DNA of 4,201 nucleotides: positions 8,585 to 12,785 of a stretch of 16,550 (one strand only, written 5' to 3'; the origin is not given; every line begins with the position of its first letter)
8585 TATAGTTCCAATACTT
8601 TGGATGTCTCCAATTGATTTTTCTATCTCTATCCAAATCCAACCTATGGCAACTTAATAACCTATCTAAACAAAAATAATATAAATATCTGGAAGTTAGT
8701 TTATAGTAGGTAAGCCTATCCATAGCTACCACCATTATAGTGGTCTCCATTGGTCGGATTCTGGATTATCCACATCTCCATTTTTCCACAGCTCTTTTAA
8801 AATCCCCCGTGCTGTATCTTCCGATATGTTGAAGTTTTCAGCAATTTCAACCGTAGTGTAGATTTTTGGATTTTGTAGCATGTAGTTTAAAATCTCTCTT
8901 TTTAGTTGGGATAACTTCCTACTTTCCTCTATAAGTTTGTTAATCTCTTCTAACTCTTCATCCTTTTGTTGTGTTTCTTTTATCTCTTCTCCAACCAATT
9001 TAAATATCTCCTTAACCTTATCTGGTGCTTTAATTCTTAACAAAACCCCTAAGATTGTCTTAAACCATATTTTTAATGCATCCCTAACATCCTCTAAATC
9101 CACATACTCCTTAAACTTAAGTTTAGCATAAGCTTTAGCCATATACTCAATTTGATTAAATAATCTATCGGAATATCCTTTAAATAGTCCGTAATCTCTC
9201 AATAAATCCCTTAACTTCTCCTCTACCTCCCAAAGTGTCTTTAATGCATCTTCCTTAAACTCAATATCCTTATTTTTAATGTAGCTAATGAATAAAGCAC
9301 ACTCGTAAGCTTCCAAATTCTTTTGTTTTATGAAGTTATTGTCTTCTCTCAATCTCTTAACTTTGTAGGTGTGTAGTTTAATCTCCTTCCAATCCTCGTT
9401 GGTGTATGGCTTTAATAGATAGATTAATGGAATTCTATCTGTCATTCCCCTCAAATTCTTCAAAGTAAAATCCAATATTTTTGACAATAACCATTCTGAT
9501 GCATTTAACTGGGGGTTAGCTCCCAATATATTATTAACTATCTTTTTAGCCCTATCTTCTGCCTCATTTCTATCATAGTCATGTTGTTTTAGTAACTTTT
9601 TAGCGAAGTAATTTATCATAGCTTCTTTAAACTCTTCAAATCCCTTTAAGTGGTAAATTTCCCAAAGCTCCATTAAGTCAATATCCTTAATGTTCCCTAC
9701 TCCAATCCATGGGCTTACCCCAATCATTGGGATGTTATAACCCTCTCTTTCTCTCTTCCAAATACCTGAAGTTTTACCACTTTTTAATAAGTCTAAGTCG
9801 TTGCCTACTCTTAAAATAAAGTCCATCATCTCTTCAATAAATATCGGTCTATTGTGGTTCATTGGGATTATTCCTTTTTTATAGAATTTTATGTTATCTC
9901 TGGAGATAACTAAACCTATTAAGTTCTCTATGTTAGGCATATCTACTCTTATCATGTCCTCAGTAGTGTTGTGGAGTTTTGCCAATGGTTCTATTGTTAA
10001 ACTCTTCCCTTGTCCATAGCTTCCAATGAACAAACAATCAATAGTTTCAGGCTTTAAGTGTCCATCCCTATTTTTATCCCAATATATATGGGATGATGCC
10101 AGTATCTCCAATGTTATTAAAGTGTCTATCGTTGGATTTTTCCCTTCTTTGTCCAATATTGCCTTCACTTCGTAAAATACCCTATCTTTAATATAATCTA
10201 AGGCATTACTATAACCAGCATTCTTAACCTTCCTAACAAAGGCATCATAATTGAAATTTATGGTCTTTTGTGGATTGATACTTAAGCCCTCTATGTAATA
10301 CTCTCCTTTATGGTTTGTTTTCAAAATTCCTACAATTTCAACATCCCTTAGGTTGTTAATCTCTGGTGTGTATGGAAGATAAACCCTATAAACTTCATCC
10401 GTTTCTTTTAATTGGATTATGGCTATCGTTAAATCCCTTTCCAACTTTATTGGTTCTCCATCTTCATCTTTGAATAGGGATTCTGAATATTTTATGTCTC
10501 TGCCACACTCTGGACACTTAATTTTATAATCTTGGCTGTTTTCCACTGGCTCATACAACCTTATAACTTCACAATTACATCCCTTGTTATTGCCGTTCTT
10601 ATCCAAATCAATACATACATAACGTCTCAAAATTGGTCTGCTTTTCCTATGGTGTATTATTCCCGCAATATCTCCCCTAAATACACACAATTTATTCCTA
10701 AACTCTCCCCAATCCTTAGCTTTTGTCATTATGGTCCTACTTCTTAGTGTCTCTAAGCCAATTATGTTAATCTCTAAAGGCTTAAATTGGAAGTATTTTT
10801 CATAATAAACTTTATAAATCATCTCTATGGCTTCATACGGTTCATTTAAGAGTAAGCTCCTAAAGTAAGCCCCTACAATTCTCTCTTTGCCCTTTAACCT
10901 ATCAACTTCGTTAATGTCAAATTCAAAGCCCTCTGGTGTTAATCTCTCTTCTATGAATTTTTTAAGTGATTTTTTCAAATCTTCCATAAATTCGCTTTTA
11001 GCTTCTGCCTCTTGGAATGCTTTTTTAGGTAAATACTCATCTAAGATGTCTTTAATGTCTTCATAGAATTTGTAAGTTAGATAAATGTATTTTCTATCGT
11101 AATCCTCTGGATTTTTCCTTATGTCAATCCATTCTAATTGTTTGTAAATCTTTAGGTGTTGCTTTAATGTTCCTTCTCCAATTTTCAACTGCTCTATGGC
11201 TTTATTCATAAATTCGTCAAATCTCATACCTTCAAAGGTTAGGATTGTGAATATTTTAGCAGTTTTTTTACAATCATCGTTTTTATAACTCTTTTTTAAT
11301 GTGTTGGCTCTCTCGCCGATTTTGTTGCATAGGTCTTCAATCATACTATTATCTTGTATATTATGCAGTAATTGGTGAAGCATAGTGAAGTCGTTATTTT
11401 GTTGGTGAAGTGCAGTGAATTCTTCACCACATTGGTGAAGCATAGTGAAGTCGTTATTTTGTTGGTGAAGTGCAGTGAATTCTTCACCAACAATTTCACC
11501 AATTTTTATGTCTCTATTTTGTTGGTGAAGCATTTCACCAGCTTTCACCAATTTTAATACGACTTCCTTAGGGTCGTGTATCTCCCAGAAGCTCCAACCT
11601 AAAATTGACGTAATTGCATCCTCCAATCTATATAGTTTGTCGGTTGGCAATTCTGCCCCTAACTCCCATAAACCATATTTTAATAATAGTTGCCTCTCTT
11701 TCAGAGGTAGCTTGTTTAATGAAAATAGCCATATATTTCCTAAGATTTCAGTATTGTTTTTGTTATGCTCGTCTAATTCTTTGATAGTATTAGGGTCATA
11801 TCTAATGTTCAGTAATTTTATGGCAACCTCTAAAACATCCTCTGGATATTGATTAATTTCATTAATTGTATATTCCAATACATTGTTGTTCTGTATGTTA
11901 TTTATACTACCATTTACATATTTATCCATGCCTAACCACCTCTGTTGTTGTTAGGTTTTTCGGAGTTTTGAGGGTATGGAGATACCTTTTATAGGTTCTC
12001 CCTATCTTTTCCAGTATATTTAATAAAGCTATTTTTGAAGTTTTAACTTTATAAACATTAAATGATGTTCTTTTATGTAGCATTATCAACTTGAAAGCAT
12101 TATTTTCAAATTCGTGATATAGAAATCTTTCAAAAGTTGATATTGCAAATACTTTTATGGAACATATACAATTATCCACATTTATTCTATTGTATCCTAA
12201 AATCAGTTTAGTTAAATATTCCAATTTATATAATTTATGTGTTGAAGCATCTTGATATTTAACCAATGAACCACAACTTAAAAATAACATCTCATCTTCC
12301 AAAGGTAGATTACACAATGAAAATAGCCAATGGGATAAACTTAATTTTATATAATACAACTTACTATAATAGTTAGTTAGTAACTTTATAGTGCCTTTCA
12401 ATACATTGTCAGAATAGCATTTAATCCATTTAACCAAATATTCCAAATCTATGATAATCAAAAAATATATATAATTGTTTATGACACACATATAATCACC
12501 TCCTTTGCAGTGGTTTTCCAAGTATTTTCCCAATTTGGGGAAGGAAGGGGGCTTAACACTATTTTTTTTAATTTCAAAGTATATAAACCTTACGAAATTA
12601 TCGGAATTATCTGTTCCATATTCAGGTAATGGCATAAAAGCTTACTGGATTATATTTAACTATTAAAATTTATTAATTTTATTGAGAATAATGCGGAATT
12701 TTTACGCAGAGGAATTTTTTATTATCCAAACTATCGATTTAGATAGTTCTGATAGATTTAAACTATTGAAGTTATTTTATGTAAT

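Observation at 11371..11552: Iteron-like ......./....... array created by a near-perfect 2 x 60-bp tandem duplication inside the helicase gene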

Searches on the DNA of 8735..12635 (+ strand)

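Call 10: search_dna_similar(query=window:8735-12635:+, collection=plasmids, mode=near)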
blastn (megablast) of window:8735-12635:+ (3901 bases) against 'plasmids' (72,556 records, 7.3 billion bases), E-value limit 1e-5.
No match.

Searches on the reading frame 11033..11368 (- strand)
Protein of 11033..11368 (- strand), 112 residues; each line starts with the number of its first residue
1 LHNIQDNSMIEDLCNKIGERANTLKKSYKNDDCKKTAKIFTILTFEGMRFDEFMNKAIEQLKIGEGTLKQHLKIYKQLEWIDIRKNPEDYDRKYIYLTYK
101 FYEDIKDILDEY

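Call 79: search_protein_families(library=pfam, alignment_id=A3, max_evalue=1)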
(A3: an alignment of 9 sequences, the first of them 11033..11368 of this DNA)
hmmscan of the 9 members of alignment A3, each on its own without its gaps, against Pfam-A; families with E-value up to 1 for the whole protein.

A. member 1, window:11033-11368:- (112 aa): 0 families

B. families by the number of members that match (of 9 scanned): 18 families
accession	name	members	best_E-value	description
PF12802.13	MarR_2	2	0.009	MarR family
PF08279.18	HTH_11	2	0.09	HTH domain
PF02388.22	FemAB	1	0.00063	FemAB family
PF21100.3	MCM_C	1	0.00066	MCM protein C-terminal winged helix-turn-helix domain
PF25100.1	DUF7809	1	0.0013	Domain of unknown function (DUF7809)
PF13404.12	HTH_AsnC-type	1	0.0027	AsnC-type helix-turn-helix domain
PF13412.12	HTH_24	1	0.0062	Winged helix-turn-helix DNA-binding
PF01022.26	HTH_5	1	0.0074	Bacterial regulatory protein, arsR family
PF13102.12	Phage_int_SAM_5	1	0.016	Phage integrase SAM-like domain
PF24034.1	DUF7343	1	0.029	Domain of unknown function (DUF7343)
PF14134.11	DUF4301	1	0.032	Domain of unknown function (DUF4301)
PF18663.7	Pallilysin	1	0.038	Pallilysin beta barrel domain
PF00076.28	RRM_1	1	0.077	RNA recognition motif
PF13730.12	HTH_36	1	0.086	Helix-turn-helix domain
PF16888.10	YwqH-like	1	0.1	YwqH-like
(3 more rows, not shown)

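Call 84: predict_structure(alignment_id=A3)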
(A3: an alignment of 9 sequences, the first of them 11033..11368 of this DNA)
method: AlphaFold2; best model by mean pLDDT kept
length: 112 residues; sequences in the alignment: 9
mean_pLDDT: 85.9   pTM: 0.78
mean pLDDT of the five models: 85.9, 79.7, 77.4, 75.1, 74.3
residues with pLDDT >= 90: 59; 70-90: 47; 50-70: 3; < 50: 3
segments of 3 or more residues with pLDDT < 50: 1-3
pLDDT, mean of each block of 10 residues (from residue 1): 61 90 82 84 86 94 91 93 83 91 91 78
secondary structure, 60 per line:
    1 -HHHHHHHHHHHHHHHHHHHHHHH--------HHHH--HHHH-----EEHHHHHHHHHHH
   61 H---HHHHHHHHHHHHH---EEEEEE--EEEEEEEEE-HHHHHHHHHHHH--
elements in order: H2-24 H33-36 H39-42 H50-61 H65-77 E81-86 E89-97 H99-110

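Call 90: fold_search(model_id=the predicted structure, library=pdb)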
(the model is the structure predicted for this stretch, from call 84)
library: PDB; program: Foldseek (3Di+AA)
matches with E <= 10: 1326; with E <= 0.001: 6
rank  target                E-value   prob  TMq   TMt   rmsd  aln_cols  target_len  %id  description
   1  5fb2_A                2.4e-04  1.00  0.51  0.43   6.7       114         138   18  S. aureus MepR F27L Mutant bound to oligodeoxyribonucleotide (released 2016-12-14)
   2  5ffx_A                5.7e-04  1.00  0.48  0.41   7.7       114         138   16  S. aureus MepR G34K Mutant (released 2016-12-21)
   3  8yli_B                7.7e-04  1.00  0.52  0.39   6.1       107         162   14  Crystal structure of Pectobacterium atrosepticum PecS in complex with operator DNA (released 2024-11-13)
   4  6k8e_A                8.2e-04  1.00  0.61  0.61   5.0       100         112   15  Global regulatory element SarX (released 2020-06-17)
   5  4l9t_A                8.8e-04  1.00  0.49  0.41   7.2       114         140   17  Crystal structure of MepR F27L mutant from multidrug resistant S. aureus clinical isolate (released 2013-09-11)
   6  5hs5_A                9.9e-04  1.00  0.60  0.59   4.9       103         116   14  Crystal structure of Staphylococcus aureus SarX (released 2017-02-08)
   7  4l9t_B                1.1e-03  1.00  0.50  0.43   7.2       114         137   18  Crystal structure of MepR F27L mutant from multidrug resistant S. aureus clinical isolate (released 2013-09-11)
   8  5h3r_B                1.2e-03  1.00  0.43  0.36   7.0       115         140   14  Crystal Structure of mutant MarR C80S from E.coli complexed with operator DNA (released 2017-08-02)
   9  8ylg_A                1.3e-03  1.00  0.52  0.38   7.2       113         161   17  Crystal structure of Burkholderia thailandensis MftR in complex with operator DNA (released 2024-11-13)
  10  4lln_J                1.3e-03  1.00  0.42  0.35   8.5       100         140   20  Crystal structure of S. aureus MepR-DNA complex (released 2014-05-14)
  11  4lln_I                1.3e-03  1.00  0.47  0.41   6.6       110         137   16  Crystal structure of S. aureus MepR-DNA complex (released 2014-05-14)
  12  6k8e_D                1.4e-03  1.00  0.61  0.60   4.1        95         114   16  Global regulatory element SarX (released 2020-06-17)
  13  6jbx_B                1.4e-03  1.00  0.47  0.38   6.6       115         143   16  Crystal structure of Streptococcus pneumoniae FabT in complex with DNA (released 2019-07-24)
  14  5ywj                  1.4e-03  1.00  0.60  0.61   4.8       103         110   14  Global regulatory element SarX (released 2018-12-05)
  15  8zde_B                1.5e-03  1.00  0.51  0.41   7.8       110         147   12  Crystal structure of HsmR with DNA bound (released 2025-11-05)
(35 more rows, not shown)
